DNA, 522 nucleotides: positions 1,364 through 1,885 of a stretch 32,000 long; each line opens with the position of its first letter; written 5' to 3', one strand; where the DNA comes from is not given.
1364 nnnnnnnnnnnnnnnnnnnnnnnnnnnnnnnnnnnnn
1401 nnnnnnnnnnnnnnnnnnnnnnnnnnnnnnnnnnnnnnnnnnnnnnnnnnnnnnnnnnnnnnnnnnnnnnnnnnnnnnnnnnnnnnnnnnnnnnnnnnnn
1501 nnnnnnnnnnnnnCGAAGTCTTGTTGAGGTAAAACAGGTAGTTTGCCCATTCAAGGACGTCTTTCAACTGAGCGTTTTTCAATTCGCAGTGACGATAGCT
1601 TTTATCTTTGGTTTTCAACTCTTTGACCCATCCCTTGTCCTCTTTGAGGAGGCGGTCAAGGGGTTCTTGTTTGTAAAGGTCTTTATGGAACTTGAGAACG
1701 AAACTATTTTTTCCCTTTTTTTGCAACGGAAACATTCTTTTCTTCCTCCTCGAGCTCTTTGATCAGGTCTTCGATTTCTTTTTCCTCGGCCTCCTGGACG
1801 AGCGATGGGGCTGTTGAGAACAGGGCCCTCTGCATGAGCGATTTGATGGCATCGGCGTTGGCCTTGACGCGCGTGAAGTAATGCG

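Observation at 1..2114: Coupled radical-SAM cassette: two HxsD-like small proteins, one SPASM/twitch-like rSAM enzyme, DUF5674 and an unknown protein, with no substrate gene inside it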

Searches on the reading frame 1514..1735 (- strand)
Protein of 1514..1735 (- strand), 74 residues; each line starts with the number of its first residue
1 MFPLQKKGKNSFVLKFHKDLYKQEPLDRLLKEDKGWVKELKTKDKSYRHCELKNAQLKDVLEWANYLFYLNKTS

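Call 4: search_protein_families(library=pfam, proteins=[window:1514-1735:-], max_evalue=1)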
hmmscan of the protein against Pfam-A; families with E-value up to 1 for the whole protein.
window:1514-1735:- (74 aa): 1 family
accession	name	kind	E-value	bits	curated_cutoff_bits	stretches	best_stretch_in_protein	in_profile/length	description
PF02212.23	GED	-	0.013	16.1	21.4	1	6-49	38-81/92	Dynamin GTPase effector domain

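Call 5: search_protein_families(library=ncbifam, proteins=[window:1514-1735:-], max_evalue=1)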
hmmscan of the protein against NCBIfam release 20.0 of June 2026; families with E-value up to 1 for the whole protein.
window:1514-1735:- (74 aa): 0 families

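Call 35: search_protein_families(library=padloc, proteins=[window:1514-1735:-], max_evalue=0.01)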
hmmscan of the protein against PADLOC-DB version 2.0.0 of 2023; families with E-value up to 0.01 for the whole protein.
window:1514-1735:- (74 aa): 0 families

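Call 36: search_protein_families(library=phrogs, proteins=[window:1514-1735:-], max_evalue=0.01)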
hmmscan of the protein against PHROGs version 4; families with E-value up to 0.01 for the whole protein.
window:1514-1735:- (74 aa): 0 families

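Call 44: search_protein_representatives(protein=window:1514-1735:-)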
Query: 74 residues. Proteins with E-value up to 0.001 (for the whole library): 22; up to 1e-10: 9; up to 1e-30: 1. The best 22 are listed.
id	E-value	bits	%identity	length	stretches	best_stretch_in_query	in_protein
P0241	3.5e-43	160.4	100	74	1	1-74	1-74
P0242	4.5e-22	93.4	56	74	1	2-74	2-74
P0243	4.8e-19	83.8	55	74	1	1-74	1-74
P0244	1.1e-14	70.0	54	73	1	3-72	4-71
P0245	3.9e-14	68.2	52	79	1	3-72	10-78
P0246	7.3e-14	67.4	52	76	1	1-72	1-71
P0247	2.7e-13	65.6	46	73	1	1-73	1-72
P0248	1.0e-11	60.6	44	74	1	4-74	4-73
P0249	1.6e-11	60.0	50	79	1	3-72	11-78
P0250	1.9e-10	56.5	43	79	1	3-72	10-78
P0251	3.1e-08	49.5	42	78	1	4-72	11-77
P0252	4.2e-08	49.1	40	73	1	2-72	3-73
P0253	4.9e-07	45.7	39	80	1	3-73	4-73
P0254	1.3e-06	44.4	42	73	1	4-72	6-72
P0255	2.9e-06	43.3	39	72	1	1-73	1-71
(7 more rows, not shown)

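Call 51: search_protein_families(library=ncbifam, alignment_id=A4, max_evalue=1)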
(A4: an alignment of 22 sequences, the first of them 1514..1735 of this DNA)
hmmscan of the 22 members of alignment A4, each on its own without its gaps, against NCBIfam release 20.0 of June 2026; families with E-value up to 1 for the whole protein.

A. member 1, window:1514-1735:- (74 aa): 0 families

B. families by the number of members that match (of 22 scanned): 3 families
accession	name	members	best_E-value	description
NF038315.1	HxsD_rel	13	2e-05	HxsD-like protein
NF040911.1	KGW_Acineto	1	0.033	KGW motif small protein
TIGR04414.1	hepto_Aah_TibC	1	0.091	autotransporter strand-loop-strand O-heptosyltransferase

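Call 60: predict_structure(alignment_id=A4)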
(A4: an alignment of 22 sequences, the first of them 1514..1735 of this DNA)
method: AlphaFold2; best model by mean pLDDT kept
length: 74 residues; sequences in the alignment: 22
mean_pLDDT: 86.4   pTM: 0.71
mean pLDDT of the five models: 86.4, 84.7, 84.5, 83.9, 81.9
residues with pLDDT >= 90: 25; 70-90: 46; 50-70: 3; < 50: 0
segments of 3 or more residues with pLDDT < 50: none
pLDDT, mean of each block of 10 residues (from residue 1): 75 88 88 90 85 89 91 83
secondary structure, 60 per line:
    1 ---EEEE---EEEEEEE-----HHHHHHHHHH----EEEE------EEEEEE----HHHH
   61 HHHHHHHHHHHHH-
elements in order: E4-7 E11-17 H23-32 E37-40 E47-52 H57-73

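Call 63: fold_search(model_id=the predicted structure, library=pdb)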
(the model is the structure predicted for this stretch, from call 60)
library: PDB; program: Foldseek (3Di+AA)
matches with E <= 10: 787; with E <= 0.001: 0
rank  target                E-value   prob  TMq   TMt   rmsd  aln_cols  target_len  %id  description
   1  3j80_j                4.1e-02  0.95  0.48  0.44   4.6        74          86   16  CryoEM structure of 40S-eIF1-eIF1A preinitiation complex (released 2014-11-05)
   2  4uer_F                1.3e-01  0.75  0.45  0.41   4.0        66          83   17  40S-eIF1-eIF1A-eIF3-eIF3j translation initiation complex from Lachancea kluyveri (released 2015-02-11)
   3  8xxn_C1               2.2e-01  0.54  0.41  0.36   4.7        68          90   12  Cryo-EM structure of the human 43S ribosome with PDCD4 (released 2024-05-01)
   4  8ppl_Ip               2.4e-01  0.57  0.40  0.32   4.3        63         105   13  MERS-CoV Nsp1 bound to the human 43S pre-initiation complex (released 2023-10-18)
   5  3eh8_A                2.8e-01  0.20  0.30  0.14   6.8        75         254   15  Crystal structure of Y2 I-AniI variant (F13Y/S111Y)/DNA complex with calcium (released 2009-01-13)
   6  5oa3_0                3.2e-01  0.54  0.47  0.12   4.4        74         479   15  Human 40S-eIF2D-re-initiation complex (released 2017-08-09)
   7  6zp4_Z                3.2e-01  0.44  0.39  0.30   4.5        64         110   12  SARS-CoV-2 Nsp1 bound to a human 43S preinitiation ribosome complex - state 2 (released 2020-07-29)
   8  9yx5_W                4.1e-01  0.54  0.43  0.20   4.5        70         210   13  Structure of the long chain acyl-CoA carboxylase complex from Mycobacterium smegmatis with MSMEG_0435-MSMEG_0436 bound (released 2025-11-26)
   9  2rrn_MODEL_1_A        4.4e-01  0.33  0.41  0.36   8.0        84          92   18  Solution structure of SecDF periplasmic domain P4 (released 2011-05-18)
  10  3j81_m                4.7e-01  0.57  0.46  0.40   4.2        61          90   18  CryoEM structure of a partial yeast 48S preinitiation complex (released 2014-11-05)
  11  3k9f_A                4.7e-01  0.47  0.47  0.11   4.9        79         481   22  Detailed structural insight into the quinolone-DNA cleavage complex of type IIA topoisomerases (released 2009-10-27)
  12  6z0f_A                5.3e-01  0.57  0.46  0.11   3.9        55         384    7  Crystal structure of the membrane pseudokinase YukC/EssB from Bacillus subtilis T7SS (released 2021-05-19)
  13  6ca8                  5.3e-01  0.38  0.45  0.08   5.2        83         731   16  Crystal structure of Plasmodium falciparum topoisomerase II DNA-binding, cleavage and re-ligation domain (released 2019-02-06)
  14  2if1_MODEL_1_A        5.3e-01  0.35  0.40  0.28   4.6        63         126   11  HUMAN TRANSLATION INITIATION FACTOR EIF1, NMR, 29 STRUCTURES (released 1999-05-18)
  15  6gyz_B                5.6e-01  0.44  0.43  0.11   4.8        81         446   10  Crystal structure of GlmM from Staphylococcus aureus (released 2019-01-23)
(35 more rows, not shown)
